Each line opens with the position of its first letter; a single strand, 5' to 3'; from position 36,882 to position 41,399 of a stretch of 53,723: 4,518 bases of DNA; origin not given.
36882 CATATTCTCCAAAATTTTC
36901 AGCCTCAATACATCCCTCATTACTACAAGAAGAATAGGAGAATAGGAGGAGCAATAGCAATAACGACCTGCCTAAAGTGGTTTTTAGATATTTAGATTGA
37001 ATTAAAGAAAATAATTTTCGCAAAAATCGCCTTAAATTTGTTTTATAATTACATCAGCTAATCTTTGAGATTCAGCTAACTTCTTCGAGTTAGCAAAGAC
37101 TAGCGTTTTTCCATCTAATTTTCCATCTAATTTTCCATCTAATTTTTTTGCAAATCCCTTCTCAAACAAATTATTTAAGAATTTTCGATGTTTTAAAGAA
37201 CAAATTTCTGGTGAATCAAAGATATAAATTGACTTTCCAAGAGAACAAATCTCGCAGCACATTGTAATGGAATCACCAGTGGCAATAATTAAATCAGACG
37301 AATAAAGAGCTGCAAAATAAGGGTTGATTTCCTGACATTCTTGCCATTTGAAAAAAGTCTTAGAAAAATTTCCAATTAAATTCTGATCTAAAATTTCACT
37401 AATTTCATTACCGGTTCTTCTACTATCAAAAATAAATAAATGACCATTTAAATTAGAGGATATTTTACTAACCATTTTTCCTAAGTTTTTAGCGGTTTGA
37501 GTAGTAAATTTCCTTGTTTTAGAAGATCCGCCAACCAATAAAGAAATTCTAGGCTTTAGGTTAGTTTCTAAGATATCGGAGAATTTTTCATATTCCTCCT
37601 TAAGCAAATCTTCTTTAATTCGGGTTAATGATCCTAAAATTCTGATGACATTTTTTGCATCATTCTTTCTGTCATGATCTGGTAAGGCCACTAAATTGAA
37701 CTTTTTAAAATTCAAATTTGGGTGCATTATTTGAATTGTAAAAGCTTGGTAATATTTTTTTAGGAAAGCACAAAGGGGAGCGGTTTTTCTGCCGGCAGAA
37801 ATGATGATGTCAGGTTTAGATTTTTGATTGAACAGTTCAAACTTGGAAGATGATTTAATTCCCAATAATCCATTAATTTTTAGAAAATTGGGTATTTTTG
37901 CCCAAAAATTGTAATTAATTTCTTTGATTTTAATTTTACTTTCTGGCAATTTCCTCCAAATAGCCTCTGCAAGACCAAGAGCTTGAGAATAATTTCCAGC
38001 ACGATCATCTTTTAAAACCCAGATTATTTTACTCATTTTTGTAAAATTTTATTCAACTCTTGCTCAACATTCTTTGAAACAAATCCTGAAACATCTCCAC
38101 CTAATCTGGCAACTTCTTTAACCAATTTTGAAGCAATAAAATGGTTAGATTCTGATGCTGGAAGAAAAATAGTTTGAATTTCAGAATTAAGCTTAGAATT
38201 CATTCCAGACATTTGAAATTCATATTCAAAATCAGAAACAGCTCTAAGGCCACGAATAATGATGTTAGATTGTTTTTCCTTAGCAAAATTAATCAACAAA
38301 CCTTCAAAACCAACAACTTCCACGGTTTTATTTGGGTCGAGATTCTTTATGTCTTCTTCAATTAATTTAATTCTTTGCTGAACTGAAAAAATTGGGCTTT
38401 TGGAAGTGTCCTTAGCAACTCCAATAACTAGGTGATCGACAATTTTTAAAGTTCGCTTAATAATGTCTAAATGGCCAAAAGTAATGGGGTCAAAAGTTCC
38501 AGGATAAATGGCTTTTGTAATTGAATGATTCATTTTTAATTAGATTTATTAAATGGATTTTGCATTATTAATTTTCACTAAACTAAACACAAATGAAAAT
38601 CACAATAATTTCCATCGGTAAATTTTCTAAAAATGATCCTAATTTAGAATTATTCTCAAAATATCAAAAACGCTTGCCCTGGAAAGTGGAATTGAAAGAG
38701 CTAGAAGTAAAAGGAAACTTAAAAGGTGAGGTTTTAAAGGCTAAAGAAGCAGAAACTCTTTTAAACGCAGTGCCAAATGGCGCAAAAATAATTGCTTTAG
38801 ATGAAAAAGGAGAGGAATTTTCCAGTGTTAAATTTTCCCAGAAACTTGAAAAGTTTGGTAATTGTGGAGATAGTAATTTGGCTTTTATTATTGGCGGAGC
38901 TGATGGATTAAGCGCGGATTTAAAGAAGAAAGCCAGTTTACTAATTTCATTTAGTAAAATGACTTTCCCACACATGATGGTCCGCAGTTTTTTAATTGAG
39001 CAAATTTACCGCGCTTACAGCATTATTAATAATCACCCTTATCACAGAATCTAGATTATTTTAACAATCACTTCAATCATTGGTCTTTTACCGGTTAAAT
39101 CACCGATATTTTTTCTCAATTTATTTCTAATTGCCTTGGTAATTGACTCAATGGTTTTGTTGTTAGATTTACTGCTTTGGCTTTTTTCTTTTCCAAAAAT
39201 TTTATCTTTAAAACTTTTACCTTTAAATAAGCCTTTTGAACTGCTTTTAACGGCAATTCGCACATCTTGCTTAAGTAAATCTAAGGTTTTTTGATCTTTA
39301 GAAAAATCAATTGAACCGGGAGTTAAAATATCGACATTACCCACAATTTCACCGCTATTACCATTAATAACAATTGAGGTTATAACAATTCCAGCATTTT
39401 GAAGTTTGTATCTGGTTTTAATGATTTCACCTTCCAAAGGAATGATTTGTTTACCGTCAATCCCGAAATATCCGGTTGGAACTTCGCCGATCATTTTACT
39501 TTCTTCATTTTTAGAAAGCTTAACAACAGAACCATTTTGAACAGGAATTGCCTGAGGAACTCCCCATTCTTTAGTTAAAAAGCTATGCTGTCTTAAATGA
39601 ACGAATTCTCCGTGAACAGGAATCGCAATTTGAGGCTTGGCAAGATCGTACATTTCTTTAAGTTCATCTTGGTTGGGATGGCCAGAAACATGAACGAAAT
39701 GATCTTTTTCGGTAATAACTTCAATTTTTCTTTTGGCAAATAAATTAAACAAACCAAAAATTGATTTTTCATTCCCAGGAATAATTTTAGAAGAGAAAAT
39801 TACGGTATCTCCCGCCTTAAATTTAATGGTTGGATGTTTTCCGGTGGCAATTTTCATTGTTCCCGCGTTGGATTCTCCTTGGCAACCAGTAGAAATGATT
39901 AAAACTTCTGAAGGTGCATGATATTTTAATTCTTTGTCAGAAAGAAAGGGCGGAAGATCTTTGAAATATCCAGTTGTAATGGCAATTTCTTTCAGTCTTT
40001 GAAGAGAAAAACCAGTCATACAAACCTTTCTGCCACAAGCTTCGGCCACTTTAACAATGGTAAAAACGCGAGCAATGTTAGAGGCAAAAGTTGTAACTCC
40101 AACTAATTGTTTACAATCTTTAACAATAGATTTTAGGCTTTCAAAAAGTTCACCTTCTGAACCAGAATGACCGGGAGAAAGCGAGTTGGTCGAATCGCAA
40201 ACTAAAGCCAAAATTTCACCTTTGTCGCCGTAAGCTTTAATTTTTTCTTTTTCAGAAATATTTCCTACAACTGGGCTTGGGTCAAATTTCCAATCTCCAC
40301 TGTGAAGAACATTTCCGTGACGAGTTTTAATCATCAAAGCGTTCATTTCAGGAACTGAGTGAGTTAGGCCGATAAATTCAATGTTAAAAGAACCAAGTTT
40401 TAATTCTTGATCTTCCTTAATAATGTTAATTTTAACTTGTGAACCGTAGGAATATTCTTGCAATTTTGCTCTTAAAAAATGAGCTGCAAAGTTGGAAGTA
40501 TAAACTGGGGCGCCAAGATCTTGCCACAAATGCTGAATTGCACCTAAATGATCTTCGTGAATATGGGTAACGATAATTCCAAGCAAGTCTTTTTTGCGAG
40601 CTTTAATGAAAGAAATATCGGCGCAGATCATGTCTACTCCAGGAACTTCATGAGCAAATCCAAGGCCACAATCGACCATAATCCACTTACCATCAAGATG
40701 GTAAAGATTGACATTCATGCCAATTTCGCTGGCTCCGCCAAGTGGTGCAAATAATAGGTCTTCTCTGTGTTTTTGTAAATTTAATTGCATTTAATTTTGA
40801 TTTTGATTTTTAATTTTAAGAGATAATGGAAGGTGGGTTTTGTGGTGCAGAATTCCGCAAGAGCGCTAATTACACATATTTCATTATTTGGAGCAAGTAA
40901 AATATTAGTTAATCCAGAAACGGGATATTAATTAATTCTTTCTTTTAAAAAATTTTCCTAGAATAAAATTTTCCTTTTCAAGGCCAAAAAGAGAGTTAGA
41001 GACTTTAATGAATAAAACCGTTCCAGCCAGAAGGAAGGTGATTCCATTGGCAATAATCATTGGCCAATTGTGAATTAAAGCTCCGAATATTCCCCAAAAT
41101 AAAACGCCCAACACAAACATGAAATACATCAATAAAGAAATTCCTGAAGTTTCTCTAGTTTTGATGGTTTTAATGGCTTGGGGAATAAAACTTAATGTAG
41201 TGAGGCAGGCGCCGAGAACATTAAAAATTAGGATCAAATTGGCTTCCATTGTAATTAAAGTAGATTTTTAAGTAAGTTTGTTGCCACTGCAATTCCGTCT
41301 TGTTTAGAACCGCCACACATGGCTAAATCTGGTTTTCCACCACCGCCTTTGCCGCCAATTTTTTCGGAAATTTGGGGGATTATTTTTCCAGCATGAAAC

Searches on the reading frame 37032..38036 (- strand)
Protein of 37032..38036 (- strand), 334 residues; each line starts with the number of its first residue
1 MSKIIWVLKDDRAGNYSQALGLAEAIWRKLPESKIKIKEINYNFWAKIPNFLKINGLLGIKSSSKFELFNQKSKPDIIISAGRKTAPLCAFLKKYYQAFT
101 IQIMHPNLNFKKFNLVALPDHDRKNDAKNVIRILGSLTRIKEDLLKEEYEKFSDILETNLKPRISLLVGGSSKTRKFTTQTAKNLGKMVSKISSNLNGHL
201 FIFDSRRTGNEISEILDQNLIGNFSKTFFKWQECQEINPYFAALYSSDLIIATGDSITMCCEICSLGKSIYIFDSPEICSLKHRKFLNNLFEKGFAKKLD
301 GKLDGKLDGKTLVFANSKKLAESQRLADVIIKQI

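Call 6: search_protein_families(library=pfam, proteins=[window:37032-38036:-], max_evalue=0.001)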
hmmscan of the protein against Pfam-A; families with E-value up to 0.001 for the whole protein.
window:37032-38036:- (334 aa): 1 family
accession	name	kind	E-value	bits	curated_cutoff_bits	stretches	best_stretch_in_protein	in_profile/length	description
PF06258.17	Mito_fiss_Elm1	-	2.3e-63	214.6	27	1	13-333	1-303/304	Mitochondrial fission ELM1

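Call 83: search_protein_families(library=ncbifam, proteins=[window:37032-38036:-], max_evalue=0.001)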
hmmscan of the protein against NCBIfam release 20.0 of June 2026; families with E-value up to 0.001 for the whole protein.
window:37032-38036:- (334 aa): 0 families

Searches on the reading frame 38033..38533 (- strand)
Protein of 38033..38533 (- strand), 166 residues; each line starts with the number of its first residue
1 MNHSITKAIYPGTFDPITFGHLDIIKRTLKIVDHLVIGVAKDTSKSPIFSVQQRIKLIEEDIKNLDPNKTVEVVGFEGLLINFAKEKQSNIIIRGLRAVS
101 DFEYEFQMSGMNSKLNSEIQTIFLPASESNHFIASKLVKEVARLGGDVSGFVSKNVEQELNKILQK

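Call 6: search_protein_families(library=pfam, proteins=[window:38033-38533:-], max_evalue=0.001)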
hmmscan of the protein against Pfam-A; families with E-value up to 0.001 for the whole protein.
window:38033-38533:- (166 aa): 1 family
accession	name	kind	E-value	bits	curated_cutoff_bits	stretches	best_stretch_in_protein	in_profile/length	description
PF01467.32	CTP_transf_like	-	1.4e-23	84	21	1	9-140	1-132/133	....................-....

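Call 83: search_protein_families(library=ncbifam, proteins=[window:38033-38533:-], max_evalue=0.001)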
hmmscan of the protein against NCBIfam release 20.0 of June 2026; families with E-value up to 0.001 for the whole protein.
window:38033-38533:- (166 aa): 8 families
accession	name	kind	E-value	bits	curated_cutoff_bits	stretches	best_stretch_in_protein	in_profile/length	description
TIGR01510.1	coaD_prev_kdtB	equivalog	1.9e-56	190.4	103.3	1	8-162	2-153/155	pantetheine-phosphate adenylyltransferase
TIGR00125.1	cyt_tran_rel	domain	1.5e-15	57.1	27.7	1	8-60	2-58/65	adenylyltransferase/cytidyltransferase family protein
TIGR01527.1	arch_NMN_Atrans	equivalog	1.9e-07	30.8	181.2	1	8-82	2-80/167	nicotinamide-nucleotide adenylyltransferase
NF002243.0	PRK01153.1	subfamily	7.1e-07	29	127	1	7-79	2-78/175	nicotinamide-nucleotide adenylyltransferase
NF001985.0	PRK00777.1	subfamily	3.3e-06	27.2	104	1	5-77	4-81/157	pantetheine-phosphate adenylyltransferase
NF000839.0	PRK00071.1-1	equivalog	2.1e-05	24.5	187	1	4-64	5-69/219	nicotinate-nucleotide adenylyltransferase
TIGR00482.1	TIGR00482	equivalog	0.0001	22.4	112.45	1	9-66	1-62/194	nicotinate (nicotinamide) nucleotide adenylyltransferase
TIGR01526.1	nadR_NMN_Atrans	equivalog_domain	0.00048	19.4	341.15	1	8-62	4-61/325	nicotinamide-nucleotide adenylyltransferase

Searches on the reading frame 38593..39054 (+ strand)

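Call 6: search_protein_families(library=pfam, proteins=[window:38593-39054:+], max_evalue=0.001)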
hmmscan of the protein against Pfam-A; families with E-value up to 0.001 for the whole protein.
window:38593-39054:+ (153 aa): 1 family
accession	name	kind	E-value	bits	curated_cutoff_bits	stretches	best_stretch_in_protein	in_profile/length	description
PF02590.22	SPOUT_MTase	-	1e-47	162.5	27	1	1-151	1-154/154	Predicted SPOUT methyltransferase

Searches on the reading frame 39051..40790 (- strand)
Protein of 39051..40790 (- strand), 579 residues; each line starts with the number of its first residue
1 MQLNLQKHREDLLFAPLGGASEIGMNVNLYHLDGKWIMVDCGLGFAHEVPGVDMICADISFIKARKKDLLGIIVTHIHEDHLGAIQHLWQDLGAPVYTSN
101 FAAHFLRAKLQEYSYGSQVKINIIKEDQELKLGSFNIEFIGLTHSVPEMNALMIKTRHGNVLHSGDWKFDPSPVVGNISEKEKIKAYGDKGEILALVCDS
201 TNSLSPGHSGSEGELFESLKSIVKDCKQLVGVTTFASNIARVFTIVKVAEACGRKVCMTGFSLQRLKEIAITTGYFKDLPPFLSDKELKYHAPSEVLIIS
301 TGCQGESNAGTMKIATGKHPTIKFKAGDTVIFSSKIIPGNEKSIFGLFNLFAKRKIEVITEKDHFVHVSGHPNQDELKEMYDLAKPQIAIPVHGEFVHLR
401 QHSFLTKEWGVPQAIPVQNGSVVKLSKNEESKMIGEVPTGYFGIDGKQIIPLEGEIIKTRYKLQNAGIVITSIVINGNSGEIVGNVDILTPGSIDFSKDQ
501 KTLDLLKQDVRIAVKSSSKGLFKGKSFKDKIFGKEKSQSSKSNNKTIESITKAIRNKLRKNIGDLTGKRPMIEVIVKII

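Call 6: search_protein_families(library=pfam, proteins=[window:39051-40790:-], max_evalue=0.001)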
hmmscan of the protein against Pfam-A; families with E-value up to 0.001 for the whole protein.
window:39051-40790:- (579 aa): 5 families
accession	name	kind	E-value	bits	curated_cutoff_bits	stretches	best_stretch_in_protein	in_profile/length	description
PF22505.1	RNase_J_b_CASP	-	1.1e-32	112.9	27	1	230-349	4-124/126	Ribonuclease J, beta-CASP domain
PF00753.33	Lactamase_B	-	2.4e-10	41.1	22.7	1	26-169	7-152/196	Metallo-beta-lactamase superfamily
PF12706.13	Lactamase_B_2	-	4.4e-10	39.9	27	1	36-169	2-145/200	Beta-lactamase superfamily domain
PF07521.17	RMMBL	-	8.3e-10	39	21.6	1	356-408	2-55/63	Zn-dependent metallo-hydrolase RNA specificity domain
PF17770.6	RNase_J_C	-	6e-09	37.2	23.8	1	456-527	1-73/102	Ribonuclease J C-terminal domain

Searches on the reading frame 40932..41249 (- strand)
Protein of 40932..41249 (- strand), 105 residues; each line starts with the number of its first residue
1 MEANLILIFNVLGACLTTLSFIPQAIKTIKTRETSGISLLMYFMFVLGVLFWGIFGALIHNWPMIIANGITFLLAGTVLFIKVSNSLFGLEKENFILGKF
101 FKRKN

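Call 80: search_protein_families(library=pfam, proteins=[window:40932-41249:-], max_evalue=0.1)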
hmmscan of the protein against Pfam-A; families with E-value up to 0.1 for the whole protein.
window:40932-41249:- (105 aa): 3 families
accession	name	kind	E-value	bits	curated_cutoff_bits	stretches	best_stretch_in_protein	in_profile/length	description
PF04193.19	PQ-loop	-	2.3e-10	40.5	22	1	8-58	4-54/61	PQ loop repeat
PF03083.21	MtN3_slv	-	7.4e-07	29.6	23.7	1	23-79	20-76/87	Sugar efflux transporter for intercellular exchange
PF04789.21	DUF621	-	0.011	15.3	21.3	1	37-101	26-90/306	Protein of unknown function (DUF621)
